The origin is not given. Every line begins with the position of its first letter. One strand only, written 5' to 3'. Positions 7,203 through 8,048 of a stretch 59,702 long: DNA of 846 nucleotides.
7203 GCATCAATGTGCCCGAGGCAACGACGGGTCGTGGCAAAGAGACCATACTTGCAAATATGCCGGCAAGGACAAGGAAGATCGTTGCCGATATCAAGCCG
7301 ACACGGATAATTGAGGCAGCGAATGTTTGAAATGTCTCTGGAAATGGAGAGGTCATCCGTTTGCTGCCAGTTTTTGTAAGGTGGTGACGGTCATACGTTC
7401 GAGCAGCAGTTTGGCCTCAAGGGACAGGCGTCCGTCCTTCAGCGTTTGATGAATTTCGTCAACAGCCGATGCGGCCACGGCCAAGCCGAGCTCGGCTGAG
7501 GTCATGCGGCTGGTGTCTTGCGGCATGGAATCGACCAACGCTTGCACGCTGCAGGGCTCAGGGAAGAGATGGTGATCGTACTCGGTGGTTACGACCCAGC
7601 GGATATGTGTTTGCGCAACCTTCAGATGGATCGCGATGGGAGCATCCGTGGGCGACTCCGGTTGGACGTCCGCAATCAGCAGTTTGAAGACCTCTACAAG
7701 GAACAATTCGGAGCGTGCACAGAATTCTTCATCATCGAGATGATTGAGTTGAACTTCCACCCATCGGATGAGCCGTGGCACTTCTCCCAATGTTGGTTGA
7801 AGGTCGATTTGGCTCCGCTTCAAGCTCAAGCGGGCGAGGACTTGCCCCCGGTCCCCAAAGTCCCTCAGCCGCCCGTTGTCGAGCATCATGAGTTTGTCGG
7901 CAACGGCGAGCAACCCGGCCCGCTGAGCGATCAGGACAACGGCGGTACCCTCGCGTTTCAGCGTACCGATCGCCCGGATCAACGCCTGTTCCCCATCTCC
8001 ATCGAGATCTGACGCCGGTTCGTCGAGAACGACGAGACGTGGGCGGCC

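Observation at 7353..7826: T1SS ABC exporter with a ~157-aa C-terminal extension resembling a degenerate RsbW-type GHKL fold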

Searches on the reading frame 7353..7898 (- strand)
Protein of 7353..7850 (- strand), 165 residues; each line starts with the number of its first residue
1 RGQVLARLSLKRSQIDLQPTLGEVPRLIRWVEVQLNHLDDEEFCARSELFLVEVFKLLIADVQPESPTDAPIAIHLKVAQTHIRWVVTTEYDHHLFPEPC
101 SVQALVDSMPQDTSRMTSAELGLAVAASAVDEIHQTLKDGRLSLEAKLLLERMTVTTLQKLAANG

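Call 3: search_protein_families(library=pfam, proteins=[window:7353-7850:-], max_evalue=1)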
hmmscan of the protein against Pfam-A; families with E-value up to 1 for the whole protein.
window:7353-7850:- (165 aa): 1 family
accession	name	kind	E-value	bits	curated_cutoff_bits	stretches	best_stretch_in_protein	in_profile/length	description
PF17810.6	Arg_decarb_HB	-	0.049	14.4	23.3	1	126-163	30-67/84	Arginine decarboxylase helical bundle domain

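Call 4: search_protein_families(library=ncbifam, proteins=[window:7353-7850:-], max_evalue=1)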
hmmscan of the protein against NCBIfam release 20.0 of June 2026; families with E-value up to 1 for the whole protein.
window:7353-7850:- (165 aa): 0 families
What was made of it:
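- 7353..7826 (-): C-terminal extension of the ABC exporter (residues 561-717 plus stop codon); this is the finding. No Pfam or NCBIfam hit (calls 3, 4).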

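Call 5: find_homologous_proteins(query=window:7356-7826:-, max_evalue=0.01)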
Query seq(157 aa): 97 candidates shared short words with the query, none scored E <= 0.01.

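Call 14: search_protein_representatives(protein=window:7353-7835:-)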
Query: 160 residues. Proteins with E-value up to 0.001 (for the whole library): 5; up to 1e-10: 2; up to 1e-30: 1. The best 5 are listed.
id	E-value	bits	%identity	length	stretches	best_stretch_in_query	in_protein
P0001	1.0e-96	337.0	100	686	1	1-160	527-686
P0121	8.4e-14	68.0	49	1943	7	112-146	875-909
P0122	1.2e-10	57.9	35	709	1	2-139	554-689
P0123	6.0e-06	42.6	49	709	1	1-69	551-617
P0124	6.0e-04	36.1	29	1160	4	88-146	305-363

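Call 18: find_homologous_proteins(query=A3, max_evalue=0.01)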
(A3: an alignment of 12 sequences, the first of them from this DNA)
Query A3 (12 sequences) (154 aa, profile of the alignment): 2 proteins with E <= 0.01 among 2043 candidates.
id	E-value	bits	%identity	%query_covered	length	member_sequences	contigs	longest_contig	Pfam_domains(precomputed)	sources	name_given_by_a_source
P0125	1.9e-33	133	28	30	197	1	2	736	-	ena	-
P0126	3.0e-29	120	26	35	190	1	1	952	-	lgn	-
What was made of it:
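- Tried and rejected: Profile search for the domain in other protein contexts: returned only two fragments of the same family (call 18).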

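Call 21: search_solved_structures(query=A3, max_evalue=10, show_alignments=2)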
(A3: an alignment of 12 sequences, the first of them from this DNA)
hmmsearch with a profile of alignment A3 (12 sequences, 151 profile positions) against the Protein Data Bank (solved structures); distinct sequences matched with E-value up to 10: 0.
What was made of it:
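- Sequence searches against the PDB find nothing (call 21).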

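Call 29: predict_structure(alignment_id=A2)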
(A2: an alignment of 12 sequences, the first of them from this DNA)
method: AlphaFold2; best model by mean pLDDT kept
length: 165 residues; sequences in the alignment: 12
mean_pLDDT: 83.3   pTM: 0.79
mean pLDDT of the five models: 83.3, 81.0, 80.6, 79.7, 79.6
residues with pLDDT >= 90: 76; 70-90: 56; 50-70: 32; < 50: 1
segments of 3 or more residues with pLDDT < 50: none
pLDDT, mean of each block of 10 residues (from residue 1): 57 90 95 88 93 93 66 92 93 81 73 83 90 91 92 67 60
secondary structure, 60 per line:
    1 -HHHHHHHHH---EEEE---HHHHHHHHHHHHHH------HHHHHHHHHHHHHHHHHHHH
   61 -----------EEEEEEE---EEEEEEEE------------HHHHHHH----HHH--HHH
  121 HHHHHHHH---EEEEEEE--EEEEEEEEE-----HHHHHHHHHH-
elements in order: H2-10 E14-17 H21-34 H41-60 E72-78 E82-89 H102-108 H118-128 E132-138 E141-149 H155-164
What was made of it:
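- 7404..7817 (-): Folded core of the extension (residues 564-701). Predicted RsbW/SpoIIAB-type GHKL (Bergerat) fold: b1 566-569, a1 573-586, a2 593-612, b2 624-630, b3 634-641, lid helix 654-660, a3 670-680, b4 684-690, b5 693-701. AF2 pLDDT 83.3, pTM 0.79 (call 29).
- On RsbW/SpoIIAB anti-sigma serine kinases (Pfam PF13581 HATPase_c_2): AF2 pLDDT 83.3 (call 29).
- AF2 gives pLDDT 83.3 and pTM 0.79 with b1-a1-a2-b2-b3-lid-a3-b4-b5 topology (call 29). Only 12 sequences fed AF2 (call 29).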

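Call 31: fold_search(model_id=the predicted structure, library=pdb)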
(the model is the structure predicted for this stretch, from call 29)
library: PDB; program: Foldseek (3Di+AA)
matches with E <= 10: 448; with E <= 0.001: 17
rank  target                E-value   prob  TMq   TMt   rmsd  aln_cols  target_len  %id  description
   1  6m37_C                2.9e-05  1.00  0.58  0.80   3.2       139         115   12  The crystal structure of B. subtilis RsbV/RsbW complex in the hexagonal crystal form (released 2020-07-15)
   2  6m37_A                5.7e-05  1.00  0.58  0.81   2.7       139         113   11  The crystal structure of B. subtilis RsbV/RsbW complex in the hexagonal crystal form (released 2020-07-15)
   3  8ih8_D                6.4e-05  1.00  0.59  0.73   2.9       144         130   13  anti-sigmaF factor and Anti-sigmaF factor antagonist complex(usfx-RsfB) (released 2024-02-28)
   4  8jzt_B                7.5e-05  1.00  0.57  0.70   4.4       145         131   13  The sigF and anti-sigma factor complex (released 2024-10-16)
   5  1til_E                8.0e-05  1.00  0.59  0.68   4.6       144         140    8  Crystal Structures of the ADP and ATP bound forms of the Bacillus Anti-sigma factor SpoIIAB in complex with the Anti-a (released 2004-06-15)
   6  6m36_C                1.0e-04  1.00  0.54  0.81   3.5       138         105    9  The crystal structure of B. subtilis RsbV/RsbW complex in the monoclinic crystal form (released 2020-07-15)
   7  6m36_A                1.6e-04  1.00  0.53  0.81   3.0       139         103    9  The crystal structure of B. subtilis RsbV/RsbW complex in the monoclinic crystal form (released 2020-07-15)
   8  6m36_G                1.6e-04  1.00  0.54  0.82   2.9       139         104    9  The crystal structure of B. subtilis RsbV/RsbW complex in the monoclinic crystal form (released 2020-07-15)
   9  8ih8_C                1.8e-04  1.00  0.58  0.72   3.6       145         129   14  anti-sigmaF factor and Anti-sigmaF factor antagonist complex(usfx-RsfB) (released 2024-02-28)
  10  1tid_C                1.9e-04  1.00  0.59  0.71   4.7       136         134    9  Crystal Structures of the ADP and ATP bound forms of the Bacillus Anti-sigma factor SpoIIAB in complex with the Anti-a (released 2004-06-15)
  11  6m36_O                2.4e-04  1.00  0.49  0.79   4.0       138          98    9  The crystal structure of B. subtilis RsbV/RsbW complex in the monoclinic crystal form (released 2020-07-15)
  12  1thn_A                2.6e-04  1.00  0.60  0.72   4.6       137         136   11  Crystal Structures of the ADP and ATP bound forms of the Bacillus Anti-sigma factor SpoIIAB in complex with the Anti-a (released 2004-06-15)
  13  1tid_A                2.7e-04  1.00  0.59  0.70   4.6       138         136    9  Crystal Structures of the ADP and ATP bound forms of the Bacillus Anti-sigma factor SpoIIAB in complex with the Anti-a (released 2004-06-15)
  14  1th8_A                2.7e-04  1.00  0.57  0.69   4.1       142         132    8  Crystal Structures of the ADP and ATP bound forms of the Bacillus Anti-sigma factor SpoIIAB in complex with the Anti-a (released 2004-06-15)
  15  6m36_I                2.9e-04  1.00  0.54  0.82   3.5       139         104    9  The crystal structure of B. subtilis RsbV/RsbW complex in the monoclinic crystal form (released 2020-07-15)
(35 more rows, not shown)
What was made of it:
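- On RsbW/SpoIIAB anti-sigma serine kinases (Pfam PF13581 HATPase_c_2): The Foldseek top 18 are all from this family, with target-normalised TM up to 0.82 (call 31).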

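Call 34: find_related_loci(query=A4, collection=genome_contigs, flank=10000)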
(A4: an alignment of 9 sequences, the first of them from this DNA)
Query A4 (181 aa) in genome_contigs; peptide patterns used: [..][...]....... (x = any residue, [..] = any of these).
65 stretches matched a pattern; 3 encode a relative of the query (tblastn E <= 1e-3); 3 distinct loci.
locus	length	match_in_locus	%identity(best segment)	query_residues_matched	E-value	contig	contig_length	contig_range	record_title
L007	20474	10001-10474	37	1-160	9e-28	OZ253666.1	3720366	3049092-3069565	MAG: Parvularculaceae bacterium isolate d82ff09e-b2aa-4e76-8ff5-85d9f04bc792 genome assembly, chromosome: 1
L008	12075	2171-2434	54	1-90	1e-24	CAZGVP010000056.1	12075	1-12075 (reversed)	MAG TPA_asm: uncultured Caulobacterales bacterium isolate binchicken_co385_14 genome assembly, contig: NODE_4300_length_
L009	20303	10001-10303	50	1-103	2e-24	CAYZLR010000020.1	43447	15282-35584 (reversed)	MAG TPA_asm: uncultured Caulobacterales bacterium isolate SRP065251_co1_2 genome assembly, contig: NODE_462_length_43447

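Call 37: search_protein_families(library=pfam, proteins=[L007:2672-3415:+, L007:3567-4568:-, L007:5112-8402:+, L007:8408-10537:+, L007:11860-13260:+, L007:13362-15473:+, L007:15409-17184:+, L007:17186-18400:+, L007:18471-19307:+, L007:19304-19636:-], max_evalue=0.001)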
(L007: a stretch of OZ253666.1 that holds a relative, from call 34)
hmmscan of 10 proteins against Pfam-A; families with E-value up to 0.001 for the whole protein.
L007:2672-3415:+ (247 aa): 4 families
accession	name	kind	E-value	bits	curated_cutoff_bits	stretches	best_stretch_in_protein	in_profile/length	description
PF13683.12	rve_3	-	5.4e-28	97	26.5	1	185-246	2-63/67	Integrase core domain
PF00665.32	rve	-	2e-19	70.2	32.6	1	99-196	2-102/102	Integrase core domain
PF13276.12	HTH_21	-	3.5e-11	43.6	28.1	1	34-83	7-58/60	HTH-like domain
PF24764.1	rva_4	-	3.6e-05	24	26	1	100-205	6-108/194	Integrase core domain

L007:3567-4568:- (333 aa): 2 families
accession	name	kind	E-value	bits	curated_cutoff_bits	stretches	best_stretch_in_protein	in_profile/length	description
PF12833.13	HTH_18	-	6.3e-10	39.6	33.6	1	181-255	1-75/80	Helix-turn-helix domain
PF00165.29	HTH_AraC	-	1.4e-06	28.7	26.6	0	180-205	13-38/42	Bacterial regulatory helix-turn-helix proteins, AraC family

L007:5112-8402:+ (1096 aa): 3 families
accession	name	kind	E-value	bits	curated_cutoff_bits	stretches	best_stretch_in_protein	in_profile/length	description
PF00353.25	HemolysinCabind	-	2.1e-47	159.1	23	9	960-994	2-36/36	RTX calcium-binding nonapeptide repeat (4 copies)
PF21959.2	DUF6923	-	1.4e-18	68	27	1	607-860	11-230/234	Repeat of unknown function (DUF6923)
PF13448.11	DUF4114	-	1.2e-08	36.2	27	1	140-274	2-83/85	Domain of unknown function (DUF4114)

L007:8408-10537:+ (709 aa): 3 families
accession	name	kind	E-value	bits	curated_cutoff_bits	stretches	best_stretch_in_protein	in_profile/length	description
PF00005.33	ABC_tran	-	1.5e-27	97.3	25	1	345-493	1-136/137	ABC transporter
PF00664.28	ABC_membrane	-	1.2e-07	32.2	28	1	116-271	108-264/274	ABC transporter transmembrane region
PF13401.12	AAA_22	-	0.00012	22.8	27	1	356-524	6-124/130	AAA domain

L007:11860-13260:+ (466 aa): 1 family
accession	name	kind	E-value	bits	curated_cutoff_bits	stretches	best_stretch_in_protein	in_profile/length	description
PF02321.23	OEP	-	1.3e-49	169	22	2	65-259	4-187/187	Outer membrane efflux protein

L007:13362-15473:+ (703 aa): 3 families
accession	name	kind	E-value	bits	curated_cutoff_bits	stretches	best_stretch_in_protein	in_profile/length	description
PF01968.24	Hydantoinase_A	-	7.7e-80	268.7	22.9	1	204-497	1-287/291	Hydantoinase/oxoprolinase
PF05378.19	Hydant_A_N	-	2.2e-50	171.3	25.2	1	7-183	1-175/176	Hydantoinase/oxoprolinase N-terminal region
PF19278.4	Hydant_A_C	-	2e-09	37.5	21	1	519-682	16-184/193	Hydantoinase/oxoprolinase C-terminal domain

L007:15409-17184:+ (591 aa): 1 family
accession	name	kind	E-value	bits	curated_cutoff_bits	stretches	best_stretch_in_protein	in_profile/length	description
PF02538.19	Hydantoinase_B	-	4.7e-145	484.4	26.8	1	26-545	3-519/519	Hydantoinase B/oxoprolinase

L007:17186-18400:+ (404 aa): 2 families
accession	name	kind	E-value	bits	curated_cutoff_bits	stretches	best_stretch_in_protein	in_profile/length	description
PF01266.30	DAO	-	1.2e-47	163.6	27.9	1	14-373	1-353/353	FAD dependent oxidoreductase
PF04820.20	Trp_halogenase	-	4.2e-05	23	21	1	15-233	2-222/458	Tryptophan halogenase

L007:18471-19307:+ (278 aa): 6 families
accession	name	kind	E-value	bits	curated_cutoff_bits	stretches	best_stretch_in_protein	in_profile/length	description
PF01370.27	Epimerase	-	6.3e-17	62.2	20.9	1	4-164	1-171/240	NAD dependent epimerase/dehydratase family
PF01073.25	3Beta_HSD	-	3.6e-11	43.1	22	1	5-145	1-156/280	3-beta hydroxysteroid dehydrogenase/isomerase family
PF16363.11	GDP_Man_Dehyd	-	6e-08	33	27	1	6-162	2-180/332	GDP-mannose 4,6 dehydratase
PF13460.12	NAD_binding_10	-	4.1e-06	27.2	27.2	1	8-114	1-102/184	NAD(P)H-binding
PF04321.23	RmlD_sub_bind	-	0.00011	21.9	27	1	3-200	2-189/287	RmlD substrate binding domain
PF07993.18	NAD_binding_4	-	0.00013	21.6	20.1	0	57-161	82-203/258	Male sterility protein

L007:19304-19636:- (110 aa): 0 families

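Call 38: search_protein_families(library=pfam, proteins=[L009:1624-2703:+, L009:2732-3625:+, L009:4908-5702:+, L009:5823-8393:+, L009:8402-10543:+, L009:11876-14419:-, L009:14595-15248:-, L009:15254-16399:-, L009:16653-17789:+, L009:17802-18731:+], max_evalue=0.001)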
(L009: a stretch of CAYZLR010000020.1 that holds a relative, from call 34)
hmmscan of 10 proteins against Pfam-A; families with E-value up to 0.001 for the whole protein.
L009:1624-2703:+ (359 aa): 2 families
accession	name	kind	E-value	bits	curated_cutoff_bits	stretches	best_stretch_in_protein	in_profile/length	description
PF03462.23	PCRF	-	4.9e-68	229.2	24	1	12-200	3-194/194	PCRF domain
PF00472.26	RF-1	-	2.3e-42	144.1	35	1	207-317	1-116/116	RF-1 domain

L009:2732-3625:+ (297 aa): 7 families
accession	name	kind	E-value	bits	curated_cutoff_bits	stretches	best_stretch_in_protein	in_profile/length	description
PF17827.6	PrmC_N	-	2.2e-16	60.6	23.4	1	22-89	2-71/71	PrmC N-terminal domain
PF05175.20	MTS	-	9.2e-11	42.1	23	1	117-216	20-120/170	Methyltransferase small domain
PF13847.12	Methyltransf_31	-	1e-07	32.2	27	1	127-272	2-125/145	Methyltransferase domain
PF13649.12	Methyltransf_25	-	0.00012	23.1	27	1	132-211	1-82/97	Methyltransferase domain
PF01170.24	UPF0020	-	0.00024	21.3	22.3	1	114-205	43-131/197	RMKL-like, methyltransferase domain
PF06325.19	PrmA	-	0.00037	20.5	22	1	127-202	160-233/296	Ribosomal protein L11 methyltransferase (PrmA)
PF07669.17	Eco57I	-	0.00045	20.8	25.3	1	187-210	69-89/171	Eco57I restriction-modification methylase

L009:4908-5702:+ (264 aa): 5 families
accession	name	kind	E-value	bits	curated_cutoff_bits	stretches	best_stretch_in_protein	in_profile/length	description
PF13561.12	adh_short_C2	-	7.4e-60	202.9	27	1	20-256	1-234/236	Enoyl-(Acyl carrier protein) reductase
PF00106.31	adh_short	-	6.6e-54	182.8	26.6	1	14-209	1-193/195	short chain dehydrogenase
PF08659.16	KR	-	5.4e-16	59.5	22.6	1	17-167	4-151/180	KR domain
PF01370.27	Epimerase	-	5.5e-06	26.4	20.9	1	17-183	2-160/240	NAD dependent epimerase/dehydratase family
PF03435.24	Sacchrp_dh_NADP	-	5.9e-05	23.8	25.1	1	20-142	5-121/129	Saccharopine dehydrogenase NADP binding domain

L009:5823-8393:+ (856 aa): 2 families
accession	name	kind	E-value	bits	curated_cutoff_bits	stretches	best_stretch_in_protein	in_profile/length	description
PF00353.25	HemolysinCabind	-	6.3e-46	154.3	23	7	30-59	2-31/36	RTX calcium-binding nonapeptide repeat (4 copies)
PF21959.2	DUF6923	-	4.6e-18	66.3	27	1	371-623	16-232/234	Repeat of unknown function (DUF6923)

L009:8402-10543:+ (713 aa): 1 family
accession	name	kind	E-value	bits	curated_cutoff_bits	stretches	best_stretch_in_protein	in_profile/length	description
PF00005.33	ABC_tran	-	6.2e-22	79.1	25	1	347-494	1-135/137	ABC transporter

L009:11876-14419:- (847 aa): 5 families
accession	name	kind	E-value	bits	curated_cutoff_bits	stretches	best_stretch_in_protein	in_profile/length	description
PF00072.30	Response_reg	-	3.7e-46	156.3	30.2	2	717-831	1-110/111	Response regulator receiver domain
PF02518.31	HATPase_c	-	8.4e-25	87.8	26.4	1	405-523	1-109/111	Histidine kinase-, DNA gyrase B-, and HSP90-like ATPase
PF00512.31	HisKA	-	1e-21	77.1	26.9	1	294-358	2-66/66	His Kinase A (phospho-acceptor) domain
PF12860.13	PAS_7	-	3e-09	37.5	27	1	162-276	4-113/115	PAS fold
PF23198.2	PDE8A_N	-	7.6e-06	26.3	29.6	0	738-808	33-102/147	PDE8A-like, N-terminal domain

L009:14595-15248:- (217 aa): 7 families
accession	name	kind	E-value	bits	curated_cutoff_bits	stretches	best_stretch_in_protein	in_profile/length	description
PF07021.18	MetW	-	1.4e-69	234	21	1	21-214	5-193/193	Methionine biosynthesis protein MetW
PF13489.12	Methyltransf_23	-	4.5e-13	49.7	27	1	27-134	20-128/164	Methyltransferase domain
PF13847.12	Methyltransf_31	-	1.5e-11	44.6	27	1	28-127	2-113/145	Methyltransferase domain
PF08241.18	Methyltransf_11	-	6.3e-11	43.2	21.2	1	34-117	1-86/95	Methyltransferase domain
PF13649.12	Methyltransf_25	-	2e-10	41.7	27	1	33-112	1-87/97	Methyltransferase domain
PF08242.18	Methyltransf_12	-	4.4e-07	31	30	1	34-114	1-88/98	Methyltransferase domain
PF02353.26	CMAS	-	0.00099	18.9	27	0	27-89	60-123/273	Mycolic acid cyclopropane synthetase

L009:15254-16399:- (381 aa): 2 families
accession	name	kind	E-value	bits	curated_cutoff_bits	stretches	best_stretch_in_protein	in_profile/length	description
PF00561.26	Abhydrolase_1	-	1.2e-16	61.6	25.8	1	45-354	1-243/245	alpha/beta hydrolase fold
PF12697.13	Abhydrolase_6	-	7.1e-05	24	26.3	1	120-358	44-212/217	Alpha/beta hydrolase family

L009:16653-17789:+ (378 aa): 2 families
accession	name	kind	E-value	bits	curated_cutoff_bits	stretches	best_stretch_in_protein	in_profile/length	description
PF00155.27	Aminotran_1_2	-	2.1e-55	188.8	19.7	1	44-363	4-352/361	Aminotransferase class I and II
PF00266.25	Aminotran_5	-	1.9e-09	37.4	21.5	1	79-204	46-178/371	Aminotransferase class-V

L009:17802-18731:+ (309 aa): 4 families
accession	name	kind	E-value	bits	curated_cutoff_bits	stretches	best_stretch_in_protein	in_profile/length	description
PF02153.23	PDH_N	-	4.3e-37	127.4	26.5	1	24-179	1-152/154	Prephenate dehydrogenase, nucleotide-binding domain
PF20463.3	PDH_C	-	2.3e-27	95.7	22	1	184-283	2-100/102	Prephenate dehydrogenase, dimerization domain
PF03807.23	F420_oxidored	-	3.3e-07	31.2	21.6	1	12-102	2-91/94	NADP oxidoreductase coenzyme F420-dependent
PF03446.21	NAD_binding_2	-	1.8e-06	28.5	21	1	12-134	2-125/161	NAD binding domain of 6-phosphogluconate dehydrogenase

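Call 42: search_protein_families(library=pfam, alignment_id=A3, max_evalue=10)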
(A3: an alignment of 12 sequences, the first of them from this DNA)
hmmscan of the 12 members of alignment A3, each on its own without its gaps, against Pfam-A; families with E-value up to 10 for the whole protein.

A. member 1, seq(154 aa): 1 family
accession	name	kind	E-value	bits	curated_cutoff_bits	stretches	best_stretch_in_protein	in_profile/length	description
PF17810.6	Arg_decarb_HB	-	0.044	14.5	23.3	1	115-152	30-67/84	Arginine decarboxylase helical bundle domain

B. families by the number of members that match (of 12 scanned): 9 families
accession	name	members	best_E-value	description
PF13581.12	HATPase_c_2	1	0.011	Histidine kinase-like ATPase domain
PF22984.1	RM6_Med14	1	0.034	Mediator of RNA polymerase II transcription subunit 14, RM6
PF17810.6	Arg_decarb_HB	1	0.044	Arginine decarboxylase helical bundle domain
PF13473.12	Cupredoxin_1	1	0.046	Cupredoxin-like domain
PF14367.12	DUF4411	1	0.089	Domain of unknown function (DUF4411)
PF23284.2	KOW2_Spt5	1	0.1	Transcription elongation factor SPT5, second KOW domain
PF08499.17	PDEase_I_N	1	0.11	3'5'-cyclic nucleotide phosphodiesterase N-terminal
PF22686.1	Alg17C_C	1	0.11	Exo-oligoalginate lyase-like, C-terminal domain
PF00598.24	Flu_M1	1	0.21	Influenza Matrix protein (M1)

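Call 45: search_protein_families(library=pfam, proteins=[L007:10001-10537:+, L009:10001-10543:+], max_evalue=10)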
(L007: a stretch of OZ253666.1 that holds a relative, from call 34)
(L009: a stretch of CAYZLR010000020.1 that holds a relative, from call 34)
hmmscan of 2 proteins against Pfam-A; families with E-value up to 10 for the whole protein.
L007:10001-10537:+ (178 aa): 1 family
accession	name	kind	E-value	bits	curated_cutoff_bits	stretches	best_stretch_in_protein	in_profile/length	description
PF22984.1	RM6_Med14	-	0.045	14.3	27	1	85-129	24-68/69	Mediator of RNA polymerase II transcription subunit 14, RM6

L009:10001-10543:+ (180 aa): 1 family
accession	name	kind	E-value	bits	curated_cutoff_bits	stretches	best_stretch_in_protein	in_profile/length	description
PF04139.18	Rad9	-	0.076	12.9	25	1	70-152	69-157/253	Rad9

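Call 60: find_related_loci(query=A4, collection=metagenome_contigs, flank=10000)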
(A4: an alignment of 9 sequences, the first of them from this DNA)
Query A4 (181 aa) in metagenome_contigs; peptide patterns used: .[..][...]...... (x = any residue, [..] = any of these).
111 stretches matched a pattern, but none encodes a relative of the query by tblastn (E <= 1e-3).
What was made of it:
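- Tried and rejected: First metagenome scan, with the subclade A pattern: found nothing (call 60).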

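Call 84: search_dna_similar(query=window:7356-7826:-, collection=plasmids, mode=protein, max_evalue=0.001)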
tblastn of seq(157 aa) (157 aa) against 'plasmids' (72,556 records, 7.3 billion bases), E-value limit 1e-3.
No match.
